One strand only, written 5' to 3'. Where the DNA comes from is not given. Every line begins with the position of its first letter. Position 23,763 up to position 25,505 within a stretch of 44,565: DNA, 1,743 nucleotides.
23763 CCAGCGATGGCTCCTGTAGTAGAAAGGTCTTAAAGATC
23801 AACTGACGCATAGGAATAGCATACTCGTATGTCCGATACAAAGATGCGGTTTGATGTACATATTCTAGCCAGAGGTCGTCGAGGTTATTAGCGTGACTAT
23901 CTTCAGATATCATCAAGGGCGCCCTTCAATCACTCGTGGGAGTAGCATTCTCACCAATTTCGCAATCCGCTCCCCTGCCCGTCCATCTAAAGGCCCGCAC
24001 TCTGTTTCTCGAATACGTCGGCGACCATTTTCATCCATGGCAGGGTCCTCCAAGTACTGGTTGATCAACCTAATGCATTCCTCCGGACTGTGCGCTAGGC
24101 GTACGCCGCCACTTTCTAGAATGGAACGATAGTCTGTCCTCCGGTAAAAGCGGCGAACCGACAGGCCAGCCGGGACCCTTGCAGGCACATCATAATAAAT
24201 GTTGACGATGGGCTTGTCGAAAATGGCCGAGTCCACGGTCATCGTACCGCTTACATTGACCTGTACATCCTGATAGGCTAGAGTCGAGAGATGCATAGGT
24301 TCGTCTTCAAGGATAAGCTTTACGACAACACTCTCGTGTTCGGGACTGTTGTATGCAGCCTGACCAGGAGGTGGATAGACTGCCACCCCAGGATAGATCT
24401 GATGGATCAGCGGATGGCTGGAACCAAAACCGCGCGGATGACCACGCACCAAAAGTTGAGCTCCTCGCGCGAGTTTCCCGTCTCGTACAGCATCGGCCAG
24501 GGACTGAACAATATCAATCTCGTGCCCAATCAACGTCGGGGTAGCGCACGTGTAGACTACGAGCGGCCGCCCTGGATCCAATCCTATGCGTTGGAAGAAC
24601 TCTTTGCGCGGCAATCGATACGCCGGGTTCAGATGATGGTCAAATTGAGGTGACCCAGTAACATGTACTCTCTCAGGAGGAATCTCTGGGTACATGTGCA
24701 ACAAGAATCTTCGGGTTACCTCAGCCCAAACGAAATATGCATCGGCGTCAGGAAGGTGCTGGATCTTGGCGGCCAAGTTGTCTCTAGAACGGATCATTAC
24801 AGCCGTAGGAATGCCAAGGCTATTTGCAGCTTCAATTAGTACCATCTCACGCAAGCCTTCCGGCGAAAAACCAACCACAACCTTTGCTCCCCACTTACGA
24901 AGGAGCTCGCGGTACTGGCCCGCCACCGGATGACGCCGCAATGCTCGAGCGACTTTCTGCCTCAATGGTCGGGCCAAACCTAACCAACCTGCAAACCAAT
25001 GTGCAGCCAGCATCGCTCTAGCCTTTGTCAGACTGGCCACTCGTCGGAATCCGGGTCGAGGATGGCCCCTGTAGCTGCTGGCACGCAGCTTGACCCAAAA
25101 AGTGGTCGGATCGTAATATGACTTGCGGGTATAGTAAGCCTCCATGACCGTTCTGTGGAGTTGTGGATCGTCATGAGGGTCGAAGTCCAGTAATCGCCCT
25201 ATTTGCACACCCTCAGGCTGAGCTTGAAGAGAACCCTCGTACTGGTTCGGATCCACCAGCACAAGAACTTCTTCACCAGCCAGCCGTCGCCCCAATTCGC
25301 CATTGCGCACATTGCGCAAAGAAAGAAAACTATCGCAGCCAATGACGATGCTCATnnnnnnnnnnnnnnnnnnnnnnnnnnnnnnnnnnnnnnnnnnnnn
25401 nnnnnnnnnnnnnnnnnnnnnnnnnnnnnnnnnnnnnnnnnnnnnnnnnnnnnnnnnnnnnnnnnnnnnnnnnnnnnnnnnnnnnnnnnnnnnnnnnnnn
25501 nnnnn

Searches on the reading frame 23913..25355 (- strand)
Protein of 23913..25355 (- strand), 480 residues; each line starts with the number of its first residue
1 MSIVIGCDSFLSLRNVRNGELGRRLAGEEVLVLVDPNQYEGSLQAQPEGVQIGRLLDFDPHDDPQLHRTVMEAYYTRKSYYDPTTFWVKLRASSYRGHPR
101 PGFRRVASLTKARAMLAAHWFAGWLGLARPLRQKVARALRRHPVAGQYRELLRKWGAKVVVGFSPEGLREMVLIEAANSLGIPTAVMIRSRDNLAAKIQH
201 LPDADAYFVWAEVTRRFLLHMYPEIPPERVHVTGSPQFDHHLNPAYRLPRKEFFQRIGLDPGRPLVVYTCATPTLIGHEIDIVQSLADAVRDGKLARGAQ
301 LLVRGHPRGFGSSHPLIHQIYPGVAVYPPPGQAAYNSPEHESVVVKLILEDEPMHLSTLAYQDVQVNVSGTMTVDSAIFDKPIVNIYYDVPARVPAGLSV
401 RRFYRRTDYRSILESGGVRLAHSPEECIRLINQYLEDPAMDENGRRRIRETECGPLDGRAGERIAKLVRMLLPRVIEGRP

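Call 18: search_protein_families(library=pfam, proteins=[window:23913-25355:-], max_evalue=0.0001)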
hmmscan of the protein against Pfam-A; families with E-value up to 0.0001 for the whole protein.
window:23913-25355:- (480 aa): 0 families

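Call 61: search_protein_families(library=ncbifam, proteins=[window:23913-25355:-], max_evalue=0.001)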
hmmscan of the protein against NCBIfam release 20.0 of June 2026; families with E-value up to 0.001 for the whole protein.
window:23913-25355:- (480 aa): 2 families
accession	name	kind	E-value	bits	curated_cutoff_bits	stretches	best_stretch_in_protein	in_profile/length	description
NF046086.1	BFO_1060_trans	domain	1.4e-11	44.2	200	1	199-273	100-172/365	BFO_1060 family glycosyltransferase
TIGR04396.2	surf_polysacc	subfamily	2.2e-05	23.8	125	0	197-239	94-135/427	surface carbohydrate biosynthesis protein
